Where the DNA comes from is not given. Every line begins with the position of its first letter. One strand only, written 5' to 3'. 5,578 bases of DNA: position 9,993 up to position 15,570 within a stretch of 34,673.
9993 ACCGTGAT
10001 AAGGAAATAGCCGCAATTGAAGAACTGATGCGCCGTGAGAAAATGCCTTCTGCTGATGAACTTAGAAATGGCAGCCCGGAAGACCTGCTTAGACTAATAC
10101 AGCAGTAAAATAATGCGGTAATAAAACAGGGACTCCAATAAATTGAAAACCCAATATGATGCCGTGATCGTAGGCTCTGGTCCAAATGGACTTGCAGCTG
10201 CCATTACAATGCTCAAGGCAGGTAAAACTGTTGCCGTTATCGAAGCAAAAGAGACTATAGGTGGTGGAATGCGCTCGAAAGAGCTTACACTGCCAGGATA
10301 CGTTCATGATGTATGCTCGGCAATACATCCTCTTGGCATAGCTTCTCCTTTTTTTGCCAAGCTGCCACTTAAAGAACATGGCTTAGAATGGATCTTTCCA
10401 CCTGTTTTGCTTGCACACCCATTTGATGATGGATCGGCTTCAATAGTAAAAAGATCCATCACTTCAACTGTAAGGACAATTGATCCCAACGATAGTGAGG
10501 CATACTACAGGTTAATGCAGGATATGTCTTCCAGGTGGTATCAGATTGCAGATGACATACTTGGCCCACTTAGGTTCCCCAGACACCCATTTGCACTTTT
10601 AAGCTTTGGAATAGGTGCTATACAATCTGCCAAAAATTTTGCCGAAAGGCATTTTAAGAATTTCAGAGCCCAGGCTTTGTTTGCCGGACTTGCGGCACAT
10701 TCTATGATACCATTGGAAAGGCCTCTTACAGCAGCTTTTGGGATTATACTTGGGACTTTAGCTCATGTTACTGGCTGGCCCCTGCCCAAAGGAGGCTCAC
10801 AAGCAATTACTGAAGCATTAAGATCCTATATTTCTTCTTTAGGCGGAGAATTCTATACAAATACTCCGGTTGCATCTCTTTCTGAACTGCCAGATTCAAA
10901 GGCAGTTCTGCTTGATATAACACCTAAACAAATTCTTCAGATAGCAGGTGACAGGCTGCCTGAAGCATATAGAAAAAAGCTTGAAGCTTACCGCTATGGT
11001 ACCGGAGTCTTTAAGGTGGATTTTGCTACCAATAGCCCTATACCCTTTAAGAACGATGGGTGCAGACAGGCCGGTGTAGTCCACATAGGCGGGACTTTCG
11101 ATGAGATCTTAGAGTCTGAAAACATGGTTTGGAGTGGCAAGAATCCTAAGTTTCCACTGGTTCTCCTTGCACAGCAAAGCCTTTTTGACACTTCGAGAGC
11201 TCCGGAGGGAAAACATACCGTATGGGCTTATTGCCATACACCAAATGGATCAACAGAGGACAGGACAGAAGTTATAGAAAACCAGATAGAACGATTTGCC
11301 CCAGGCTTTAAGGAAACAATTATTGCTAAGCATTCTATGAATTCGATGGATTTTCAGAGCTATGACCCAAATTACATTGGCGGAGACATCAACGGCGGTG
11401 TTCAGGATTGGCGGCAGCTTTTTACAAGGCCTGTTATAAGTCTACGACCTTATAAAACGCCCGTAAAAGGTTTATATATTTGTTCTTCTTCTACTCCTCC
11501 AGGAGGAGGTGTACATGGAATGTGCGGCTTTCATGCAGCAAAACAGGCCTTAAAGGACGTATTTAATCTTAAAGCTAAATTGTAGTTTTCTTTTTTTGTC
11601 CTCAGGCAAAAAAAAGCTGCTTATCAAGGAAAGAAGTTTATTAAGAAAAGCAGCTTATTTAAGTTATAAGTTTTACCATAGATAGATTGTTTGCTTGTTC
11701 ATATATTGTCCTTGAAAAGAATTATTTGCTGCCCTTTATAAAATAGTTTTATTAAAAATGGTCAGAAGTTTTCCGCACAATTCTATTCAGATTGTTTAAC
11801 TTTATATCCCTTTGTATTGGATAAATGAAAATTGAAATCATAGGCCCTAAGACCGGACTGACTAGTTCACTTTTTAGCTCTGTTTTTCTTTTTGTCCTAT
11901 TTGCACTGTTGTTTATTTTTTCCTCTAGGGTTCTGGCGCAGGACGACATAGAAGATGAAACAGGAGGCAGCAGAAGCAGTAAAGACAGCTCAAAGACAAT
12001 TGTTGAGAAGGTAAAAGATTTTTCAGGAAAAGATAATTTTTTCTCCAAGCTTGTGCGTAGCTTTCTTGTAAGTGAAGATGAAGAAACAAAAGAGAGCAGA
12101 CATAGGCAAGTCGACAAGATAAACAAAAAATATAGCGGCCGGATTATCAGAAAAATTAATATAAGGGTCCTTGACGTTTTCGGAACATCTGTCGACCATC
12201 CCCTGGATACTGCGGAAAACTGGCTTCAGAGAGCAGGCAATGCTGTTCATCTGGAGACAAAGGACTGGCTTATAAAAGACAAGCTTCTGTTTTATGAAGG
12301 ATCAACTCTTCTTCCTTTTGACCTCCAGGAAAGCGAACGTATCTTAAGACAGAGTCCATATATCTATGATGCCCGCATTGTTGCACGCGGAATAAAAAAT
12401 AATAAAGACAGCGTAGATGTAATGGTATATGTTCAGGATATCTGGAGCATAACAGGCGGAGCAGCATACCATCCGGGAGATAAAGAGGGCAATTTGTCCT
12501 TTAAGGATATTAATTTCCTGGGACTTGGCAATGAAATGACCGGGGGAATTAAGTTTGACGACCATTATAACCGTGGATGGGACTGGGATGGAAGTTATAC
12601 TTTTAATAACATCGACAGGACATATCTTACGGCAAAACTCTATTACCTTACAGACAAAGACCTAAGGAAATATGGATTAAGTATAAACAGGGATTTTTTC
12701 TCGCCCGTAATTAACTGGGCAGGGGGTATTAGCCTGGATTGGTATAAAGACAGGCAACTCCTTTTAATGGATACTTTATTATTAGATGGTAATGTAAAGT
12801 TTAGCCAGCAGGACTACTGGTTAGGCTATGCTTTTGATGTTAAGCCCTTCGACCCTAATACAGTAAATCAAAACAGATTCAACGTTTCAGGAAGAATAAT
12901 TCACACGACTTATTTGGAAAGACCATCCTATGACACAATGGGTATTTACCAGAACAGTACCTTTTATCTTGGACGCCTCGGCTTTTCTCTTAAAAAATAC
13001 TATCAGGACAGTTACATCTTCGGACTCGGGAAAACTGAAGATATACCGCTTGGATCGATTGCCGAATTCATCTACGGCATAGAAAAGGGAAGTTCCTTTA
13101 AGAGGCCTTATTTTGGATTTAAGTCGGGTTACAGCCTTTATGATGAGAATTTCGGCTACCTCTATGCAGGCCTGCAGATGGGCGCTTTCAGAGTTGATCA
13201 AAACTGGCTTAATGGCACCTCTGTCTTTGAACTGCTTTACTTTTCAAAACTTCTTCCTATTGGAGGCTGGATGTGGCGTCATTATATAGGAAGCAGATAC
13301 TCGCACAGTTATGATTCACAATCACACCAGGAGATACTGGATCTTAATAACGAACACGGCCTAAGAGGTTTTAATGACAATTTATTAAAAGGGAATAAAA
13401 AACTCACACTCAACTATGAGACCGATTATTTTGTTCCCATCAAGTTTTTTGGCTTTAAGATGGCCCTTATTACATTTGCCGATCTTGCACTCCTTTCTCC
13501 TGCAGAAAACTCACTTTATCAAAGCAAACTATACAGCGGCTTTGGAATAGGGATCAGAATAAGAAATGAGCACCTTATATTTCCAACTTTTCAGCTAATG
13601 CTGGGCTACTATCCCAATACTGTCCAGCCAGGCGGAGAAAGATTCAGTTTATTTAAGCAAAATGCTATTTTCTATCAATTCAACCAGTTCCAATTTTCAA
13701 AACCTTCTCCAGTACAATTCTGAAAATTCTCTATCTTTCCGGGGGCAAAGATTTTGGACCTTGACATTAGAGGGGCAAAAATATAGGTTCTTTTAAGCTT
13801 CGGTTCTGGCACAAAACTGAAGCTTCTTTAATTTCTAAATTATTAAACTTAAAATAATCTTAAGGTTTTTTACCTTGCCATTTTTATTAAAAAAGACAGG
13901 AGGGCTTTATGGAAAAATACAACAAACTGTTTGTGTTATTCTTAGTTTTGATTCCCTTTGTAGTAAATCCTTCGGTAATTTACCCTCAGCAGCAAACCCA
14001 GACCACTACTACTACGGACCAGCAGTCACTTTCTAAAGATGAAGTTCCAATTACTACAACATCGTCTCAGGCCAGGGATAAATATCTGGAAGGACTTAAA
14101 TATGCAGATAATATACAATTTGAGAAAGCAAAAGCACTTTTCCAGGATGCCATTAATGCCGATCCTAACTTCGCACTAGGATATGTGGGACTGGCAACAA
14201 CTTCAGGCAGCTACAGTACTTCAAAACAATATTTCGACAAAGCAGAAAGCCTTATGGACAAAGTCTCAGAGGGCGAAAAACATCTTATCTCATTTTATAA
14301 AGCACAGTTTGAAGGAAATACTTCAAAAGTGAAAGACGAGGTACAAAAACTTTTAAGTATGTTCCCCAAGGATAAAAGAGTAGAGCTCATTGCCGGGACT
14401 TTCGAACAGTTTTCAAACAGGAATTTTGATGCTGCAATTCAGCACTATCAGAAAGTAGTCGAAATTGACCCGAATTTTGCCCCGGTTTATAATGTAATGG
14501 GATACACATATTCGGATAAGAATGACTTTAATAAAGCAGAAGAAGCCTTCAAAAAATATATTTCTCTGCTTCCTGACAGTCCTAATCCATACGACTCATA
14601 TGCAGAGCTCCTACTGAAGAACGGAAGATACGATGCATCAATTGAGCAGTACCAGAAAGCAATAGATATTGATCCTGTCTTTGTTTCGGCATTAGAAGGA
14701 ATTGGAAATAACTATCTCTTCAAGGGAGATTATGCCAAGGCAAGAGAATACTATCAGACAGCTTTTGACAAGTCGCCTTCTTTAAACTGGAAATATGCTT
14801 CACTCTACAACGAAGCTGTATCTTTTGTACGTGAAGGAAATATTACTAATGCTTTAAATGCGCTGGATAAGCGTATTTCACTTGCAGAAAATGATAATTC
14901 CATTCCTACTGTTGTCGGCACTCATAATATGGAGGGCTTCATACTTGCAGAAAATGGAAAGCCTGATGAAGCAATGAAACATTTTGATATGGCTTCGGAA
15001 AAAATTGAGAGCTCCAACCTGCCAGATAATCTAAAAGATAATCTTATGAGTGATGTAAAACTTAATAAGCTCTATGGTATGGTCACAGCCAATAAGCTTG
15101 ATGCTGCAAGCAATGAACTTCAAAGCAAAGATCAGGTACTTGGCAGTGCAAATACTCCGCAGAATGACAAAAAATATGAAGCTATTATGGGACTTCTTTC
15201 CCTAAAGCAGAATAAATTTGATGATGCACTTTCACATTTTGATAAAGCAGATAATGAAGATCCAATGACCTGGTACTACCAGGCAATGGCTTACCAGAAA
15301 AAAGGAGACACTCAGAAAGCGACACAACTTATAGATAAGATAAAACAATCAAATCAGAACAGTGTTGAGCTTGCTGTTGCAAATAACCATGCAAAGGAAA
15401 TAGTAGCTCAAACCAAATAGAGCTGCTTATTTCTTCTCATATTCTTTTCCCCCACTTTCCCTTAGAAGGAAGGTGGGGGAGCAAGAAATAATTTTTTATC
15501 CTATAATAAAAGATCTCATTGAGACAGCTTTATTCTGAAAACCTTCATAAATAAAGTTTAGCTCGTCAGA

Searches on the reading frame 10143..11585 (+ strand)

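Call 47: search_protein_families(library=pfam, proteins=[window:10143-11585:+], max_evalue=0.00001)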
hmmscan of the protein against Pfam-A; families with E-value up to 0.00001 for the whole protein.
window:10143-11585:+ (480 aa): 5 families
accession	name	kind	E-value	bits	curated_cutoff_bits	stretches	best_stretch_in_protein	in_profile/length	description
PF01593.30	Amino_oxidase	-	7e-11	42.5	19.8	1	16-459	3-430/443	Flavin containing amine oxidoreductase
PF13450.12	NAD_binding_8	-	1.3e-10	41.8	21.9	1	9-62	1-52/68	NAD(P)-binding Rossmann-like domain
PF01266.30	DAO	-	2.7e-08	34.2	27.9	1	6-248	1-177/353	FAD dependent oxidoreductase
PF12831.13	FAD_oxidored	-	1.3e-07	31.8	27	1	6-45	1-40/416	FAD dependent oxidoreductase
PF00890.30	FAD_binding_2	-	4.9e-06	26.4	20.4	0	6-41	1-36/414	FAD binding domain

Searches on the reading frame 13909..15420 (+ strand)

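Call 47: search_protein_families(library=pfam, proteins=[window:13909-15420:+], max_evalue=0.00001)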
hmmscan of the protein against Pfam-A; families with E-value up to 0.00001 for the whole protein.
window:13909-15420:+ (503 aa): 19 families
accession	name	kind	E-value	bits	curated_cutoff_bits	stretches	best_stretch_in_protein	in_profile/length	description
PF07719.23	TPR_2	-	3.9e-38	126.8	27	0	261-290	3-32/34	Tetratricopeptide repeat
PF00515.34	TPR_1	-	1.2e-34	117.1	27.8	0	168-190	12-34/34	Tetratricopeptide repeat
PF13181.12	TPR_8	-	6.6e-28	94.9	25.7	0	191-220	1-30/34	Tetratricopeptide repeat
PF13431.12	TPR_17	-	4.8e-25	86.1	24.4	0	179-212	1-34/34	Tetratricopeptide repeat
PF14559.12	TPR_19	-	6.9e-24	84.4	25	1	169-227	3-61/68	Tetratricopeptide repeat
PF13428.12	TPR_14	-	1.1e-21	75.5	23.5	0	226-256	2-32/44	Tetratricopeptide repeat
PF13424.12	TPR_12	-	8.7e-20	71.1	30.1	0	261-327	5-76/77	Tetratricopeptide repeat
PF13432.12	TPR_16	-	1.5e-19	70.5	32.7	0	197-256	3-62/65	Tetratricopeptide repeat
PF13414.12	TPR_11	-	8.7e-19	67.4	26.8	1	235-268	4-37/42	TPR repeat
PF13174.12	TPR_6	-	1.1e-14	54.4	26.3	0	455-485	3-33/33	Tetratricopeptide repeat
PF13176.12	TPR_7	-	5e-12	45.3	27.9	0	261-284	1-24/36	Tetratricopeptide repeat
PF13374.12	TPR_10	-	5.8e-10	39.3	27.5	0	260-287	3-30/42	Tetratricopeptide repeat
PF25064.1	ARM_TT21_5th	-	2.4e-09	38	27.8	0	272-364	14-100/117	TT21 fifth ARM repeats domain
PF23914.1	TPR_CcmH_CycH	-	6.2e-09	36.3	42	0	197-286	56-148/158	Cytochrome c-type biogenesis protein H TPR domain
PF25062.1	ARM_TT21_N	-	9.7e-09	35.7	40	0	32-154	73-200/222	Tetratricopeptide repeat protein 21 N-terminal ARM repeat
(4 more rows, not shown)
